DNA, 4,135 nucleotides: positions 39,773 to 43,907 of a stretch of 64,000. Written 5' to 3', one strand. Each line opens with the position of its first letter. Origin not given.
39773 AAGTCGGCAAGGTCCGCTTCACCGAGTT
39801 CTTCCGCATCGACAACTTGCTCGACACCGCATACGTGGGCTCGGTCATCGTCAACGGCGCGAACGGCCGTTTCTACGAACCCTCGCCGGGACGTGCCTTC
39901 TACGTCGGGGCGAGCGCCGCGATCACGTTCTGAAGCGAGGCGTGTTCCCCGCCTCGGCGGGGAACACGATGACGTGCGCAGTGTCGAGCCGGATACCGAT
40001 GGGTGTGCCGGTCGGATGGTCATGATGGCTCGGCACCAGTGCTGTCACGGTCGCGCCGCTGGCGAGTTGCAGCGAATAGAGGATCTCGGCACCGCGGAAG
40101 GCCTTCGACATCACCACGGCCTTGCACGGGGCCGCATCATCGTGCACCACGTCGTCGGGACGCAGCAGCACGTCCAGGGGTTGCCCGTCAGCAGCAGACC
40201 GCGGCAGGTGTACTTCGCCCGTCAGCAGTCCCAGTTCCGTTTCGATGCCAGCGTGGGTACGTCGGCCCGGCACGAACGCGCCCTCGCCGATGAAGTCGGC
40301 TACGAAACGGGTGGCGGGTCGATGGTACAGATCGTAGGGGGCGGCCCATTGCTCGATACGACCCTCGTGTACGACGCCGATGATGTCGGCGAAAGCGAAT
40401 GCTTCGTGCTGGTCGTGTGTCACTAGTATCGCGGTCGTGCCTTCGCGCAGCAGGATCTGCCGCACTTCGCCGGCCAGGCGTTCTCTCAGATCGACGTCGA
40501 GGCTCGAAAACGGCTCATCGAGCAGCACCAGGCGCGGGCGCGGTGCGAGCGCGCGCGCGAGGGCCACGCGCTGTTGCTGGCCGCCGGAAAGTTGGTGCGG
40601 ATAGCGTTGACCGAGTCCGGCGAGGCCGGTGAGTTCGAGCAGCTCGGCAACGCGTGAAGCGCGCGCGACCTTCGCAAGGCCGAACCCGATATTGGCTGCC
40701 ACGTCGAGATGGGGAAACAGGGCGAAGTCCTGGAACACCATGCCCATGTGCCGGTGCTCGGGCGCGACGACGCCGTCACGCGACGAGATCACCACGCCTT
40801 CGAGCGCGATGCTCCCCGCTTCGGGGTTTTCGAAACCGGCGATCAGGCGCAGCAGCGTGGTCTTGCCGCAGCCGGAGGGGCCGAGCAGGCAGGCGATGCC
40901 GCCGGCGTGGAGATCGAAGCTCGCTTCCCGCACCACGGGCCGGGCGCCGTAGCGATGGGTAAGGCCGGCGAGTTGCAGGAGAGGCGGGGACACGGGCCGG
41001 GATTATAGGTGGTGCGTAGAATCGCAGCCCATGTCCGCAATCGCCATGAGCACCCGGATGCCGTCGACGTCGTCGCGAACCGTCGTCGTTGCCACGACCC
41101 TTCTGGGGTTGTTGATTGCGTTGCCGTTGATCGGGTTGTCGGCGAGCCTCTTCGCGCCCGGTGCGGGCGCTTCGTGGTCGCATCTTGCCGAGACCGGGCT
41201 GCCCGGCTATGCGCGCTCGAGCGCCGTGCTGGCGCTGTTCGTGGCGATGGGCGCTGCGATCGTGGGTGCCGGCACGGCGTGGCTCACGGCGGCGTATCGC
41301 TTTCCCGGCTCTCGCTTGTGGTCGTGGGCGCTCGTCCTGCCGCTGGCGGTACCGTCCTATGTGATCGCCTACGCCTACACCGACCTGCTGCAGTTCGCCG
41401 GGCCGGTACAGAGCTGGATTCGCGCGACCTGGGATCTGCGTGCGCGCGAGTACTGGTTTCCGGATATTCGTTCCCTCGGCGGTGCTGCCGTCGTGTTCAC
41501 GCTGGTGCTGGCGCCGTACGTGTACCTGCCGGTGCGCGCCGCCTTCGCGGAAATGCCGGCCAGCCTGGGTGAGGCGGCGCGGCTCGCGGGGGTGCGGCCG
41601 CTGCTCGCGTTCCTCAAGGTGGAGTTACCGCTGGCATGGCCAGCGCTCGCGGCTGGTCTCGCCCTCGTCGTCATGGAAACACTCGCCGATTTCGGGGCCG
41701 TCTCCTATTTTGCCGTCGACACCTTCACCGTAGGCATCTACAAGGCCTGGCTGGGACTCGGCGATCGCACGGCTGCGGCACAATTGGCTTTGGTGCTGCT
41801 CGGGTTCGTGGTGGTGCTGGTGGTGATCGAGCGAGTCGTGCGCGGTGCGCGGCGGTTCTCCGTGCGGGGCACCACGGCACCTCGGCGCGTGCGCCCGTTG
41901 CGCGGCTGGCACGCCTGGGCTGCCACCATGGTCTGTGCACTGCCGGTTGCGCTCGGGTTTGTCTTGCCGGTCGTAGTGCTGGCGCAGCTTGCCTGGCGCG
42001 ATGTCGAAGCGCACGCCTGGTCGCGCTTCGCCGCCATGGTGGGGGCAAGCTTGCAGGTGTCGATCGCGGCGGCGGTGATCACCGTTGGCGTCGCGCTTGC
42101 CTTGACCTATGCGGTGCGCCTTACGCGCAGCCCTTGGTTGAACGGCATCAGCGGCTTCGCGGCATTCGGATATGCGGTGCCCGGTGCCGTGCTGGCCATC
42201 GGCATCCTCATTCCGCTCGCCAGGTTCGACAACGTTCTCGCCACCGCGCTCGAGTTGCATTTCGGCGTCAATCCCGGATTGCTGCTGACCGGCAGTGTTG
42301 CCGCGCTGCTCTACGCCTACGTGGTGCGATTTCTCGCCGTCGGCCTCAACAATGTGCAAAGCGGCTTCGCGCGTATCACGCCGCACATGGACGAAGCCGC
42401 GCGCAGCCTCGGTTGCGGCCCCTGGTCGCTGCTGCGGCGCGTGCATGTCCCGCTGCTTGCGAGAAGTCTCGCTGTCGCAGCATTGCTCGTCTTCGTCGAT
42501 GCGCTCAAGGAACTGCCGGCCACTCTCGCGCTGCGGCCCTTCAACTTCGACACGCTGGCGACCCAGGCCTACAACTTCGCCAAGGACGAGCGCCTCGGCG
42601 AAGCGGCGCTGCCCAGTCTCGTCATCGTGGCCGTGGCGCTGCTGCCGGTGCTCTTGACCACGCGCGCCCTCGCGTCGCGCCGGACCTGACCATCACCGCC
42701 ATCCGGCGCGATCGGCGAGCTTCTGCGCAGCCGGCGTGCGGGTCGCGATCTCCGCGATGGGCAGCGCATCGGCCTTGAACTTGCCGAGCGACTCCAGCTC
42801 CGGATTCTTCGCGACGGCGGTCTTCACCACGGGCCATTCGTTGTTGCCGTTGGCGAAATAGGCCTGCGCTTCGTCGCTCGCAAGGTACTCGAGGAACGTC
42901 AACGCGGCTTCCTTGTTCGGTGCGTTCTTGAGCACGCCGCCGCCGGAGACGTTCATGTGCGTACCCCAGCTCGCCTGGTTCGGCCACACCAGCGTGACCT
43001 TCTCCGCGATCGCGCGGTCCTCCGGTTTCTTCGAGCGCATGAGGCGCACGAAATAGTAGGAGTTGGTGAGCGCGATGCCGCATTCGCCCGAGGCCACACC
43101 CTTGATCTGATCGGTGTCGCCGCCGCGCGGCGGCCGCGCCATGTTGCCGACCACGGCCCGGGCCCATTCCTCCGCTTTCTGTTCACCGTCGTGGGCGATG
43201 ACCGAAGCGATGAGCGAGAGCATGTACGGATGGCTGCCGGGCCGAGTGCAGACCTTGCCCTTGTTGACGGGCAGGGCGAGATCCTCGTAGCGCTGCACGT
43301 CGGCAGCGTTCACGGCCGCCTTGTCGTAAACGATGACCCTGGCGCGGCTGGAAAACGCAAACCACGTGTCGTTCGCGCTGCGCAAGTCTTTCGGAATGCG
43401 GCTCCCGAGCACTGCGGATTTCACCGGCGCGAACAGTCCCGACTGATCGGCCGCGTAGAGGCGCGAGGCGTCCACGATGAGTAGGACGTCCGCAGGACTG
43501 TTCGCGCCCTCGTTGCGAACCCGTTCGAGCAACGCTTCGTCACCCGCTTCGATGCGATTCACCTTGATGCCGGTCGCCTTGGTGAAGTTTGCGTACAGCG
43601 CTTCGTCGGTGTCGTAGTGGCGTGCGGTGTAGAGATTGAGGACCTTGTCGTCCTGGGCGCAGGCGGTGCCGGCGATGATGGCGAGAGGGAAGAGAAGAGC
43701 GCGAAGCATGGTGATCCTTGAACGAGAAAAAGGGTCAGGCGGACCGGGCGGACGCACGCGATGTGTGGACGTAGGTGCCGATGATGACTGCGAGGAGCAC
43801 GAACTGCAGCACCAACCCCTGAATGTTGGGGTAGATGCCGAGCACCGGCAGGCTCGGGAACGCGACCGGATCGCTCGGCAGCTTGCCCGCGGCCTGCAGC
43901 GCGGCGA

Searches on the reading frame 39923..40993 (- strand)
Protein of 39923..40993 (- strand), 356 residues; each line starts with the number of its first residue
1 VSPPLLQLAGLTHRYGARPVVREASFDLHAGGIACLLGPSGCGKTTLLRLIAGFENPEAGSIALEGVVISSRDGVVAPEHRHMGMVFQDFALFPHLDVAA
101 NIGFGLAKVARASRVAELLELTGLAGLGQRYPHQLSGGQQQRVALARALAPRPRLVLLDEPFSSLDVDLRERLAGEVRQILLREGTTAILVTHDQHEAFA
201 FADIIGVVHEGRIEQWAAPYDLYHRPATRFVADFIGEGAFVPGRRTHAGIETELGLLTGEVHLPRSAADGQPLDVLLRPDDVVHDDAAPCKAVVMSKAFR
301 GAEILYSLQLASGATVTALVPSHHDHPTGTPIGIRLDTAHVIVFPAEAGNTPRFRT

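Call 43: search_protein_families(library=pfam, proteins=[window:39923-40993:-], max_evalue=0.0001)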
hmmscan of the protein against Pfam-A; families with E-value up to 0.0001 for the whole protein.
window:39923-40993:- (356 aa): 3 families
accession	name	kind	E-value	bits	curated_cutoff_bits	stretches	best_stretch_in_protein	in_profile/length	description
PF00005.33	ABC_tran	-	1.6e-34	119.9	25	1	22-162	2-136/137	ABC transporter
PF13304.12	AAA_21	-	5.9e-12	46.7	27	1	127-194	230-299/304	AAA domain, putative AbiEii toxin, Type IV TA system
PF08402.16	TOBE_2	-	1.3e-10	41.7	21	1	275-344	1-76/76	TOBE domain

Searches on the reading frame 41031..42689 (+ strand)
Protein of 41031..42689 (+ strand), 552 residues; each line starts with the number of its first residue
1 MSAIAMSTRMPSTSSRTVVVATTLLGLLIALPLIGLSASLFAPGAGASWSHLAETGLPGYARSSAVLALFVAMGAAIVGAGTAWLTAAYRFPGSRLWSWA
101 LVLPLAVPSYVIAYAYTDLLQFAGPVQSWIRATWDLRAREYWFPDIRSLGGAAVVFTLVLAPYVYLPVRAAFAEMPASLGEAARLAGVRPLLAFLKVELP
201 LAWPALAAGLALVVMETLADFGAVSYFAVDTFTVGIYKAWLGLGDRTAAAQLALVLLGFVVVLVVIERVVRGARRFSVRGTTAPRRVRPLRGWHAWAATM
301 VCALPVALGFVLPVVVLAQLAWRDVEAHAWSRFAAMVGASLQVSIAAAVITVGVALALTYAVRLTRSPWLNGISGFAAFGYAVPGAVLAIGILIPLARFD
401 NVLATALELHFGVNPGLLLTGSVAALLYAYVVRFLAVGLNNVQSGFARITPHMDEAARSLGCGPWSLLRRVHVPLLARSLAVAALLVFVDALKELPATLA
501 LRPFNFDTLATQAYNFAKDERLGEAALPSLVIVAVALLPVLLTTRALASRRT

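Call 43: search_protein_families(library=pfam, proteins=[window:41031-42689:+], max_evalue=0.0001)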
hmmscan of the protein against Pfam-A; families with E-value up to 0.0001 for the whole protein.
window:41031-42689:+ (552 aa): 1 family
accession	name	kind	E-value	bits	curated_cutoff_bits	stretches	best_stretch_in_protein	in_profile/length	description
PF00528.27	BPD_transp_1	-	1.5e-14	54.6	26.4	2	83-265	5-173/184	Binding-protein-dependent transport system inner membrane component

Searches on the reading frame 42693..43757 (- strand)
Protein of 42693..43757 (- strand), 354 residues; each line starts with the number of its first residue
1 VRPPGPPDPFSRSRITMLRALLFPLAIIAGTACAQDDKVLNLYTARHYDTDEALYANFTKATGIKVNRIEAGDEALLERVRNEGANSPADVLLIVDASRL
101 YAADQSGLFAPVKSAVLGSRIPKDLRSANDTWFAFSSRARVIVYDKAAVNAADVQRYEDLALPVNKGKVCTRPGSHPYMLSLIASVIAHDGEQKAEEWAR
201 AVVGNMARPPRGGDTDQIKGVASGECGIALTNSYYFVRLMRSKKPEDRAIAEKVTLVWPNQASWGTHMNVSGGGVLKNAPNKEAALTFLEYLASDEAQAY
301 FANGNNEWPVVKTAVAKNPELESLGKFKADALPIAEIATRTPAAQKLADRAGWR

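Call 43: search_protein_families(library=pfam, proteins=[window:42693-43757:-], max_evalue=0.0001)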
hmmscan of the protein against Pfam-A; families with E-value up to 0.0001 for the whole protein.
window:42693-43757:- (354 aa): 4 families
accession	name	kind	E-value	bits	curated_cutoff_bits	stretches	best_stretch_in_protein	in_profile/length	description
PF13416.11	SBP_bac_8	-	1.8e-22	80.9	27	1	53-327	1-277/279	Bacterial extracellular solute-binding protein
PF13343.11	SBP_bac_6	-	9.6e-20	71.5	24.6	1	87-326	2-233/245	Bacterial extracellular solute-binding protein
PF01547.30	SBP_bac_1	-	1.2e-17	65.3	26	1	51-299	10-307/307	Bacterial extracellular solute-binding protein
PF13531.11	SBP_bac_11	-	3.7e-12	46.9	25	1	53-302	15-222/227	Bacterial extracellular solute-binding protein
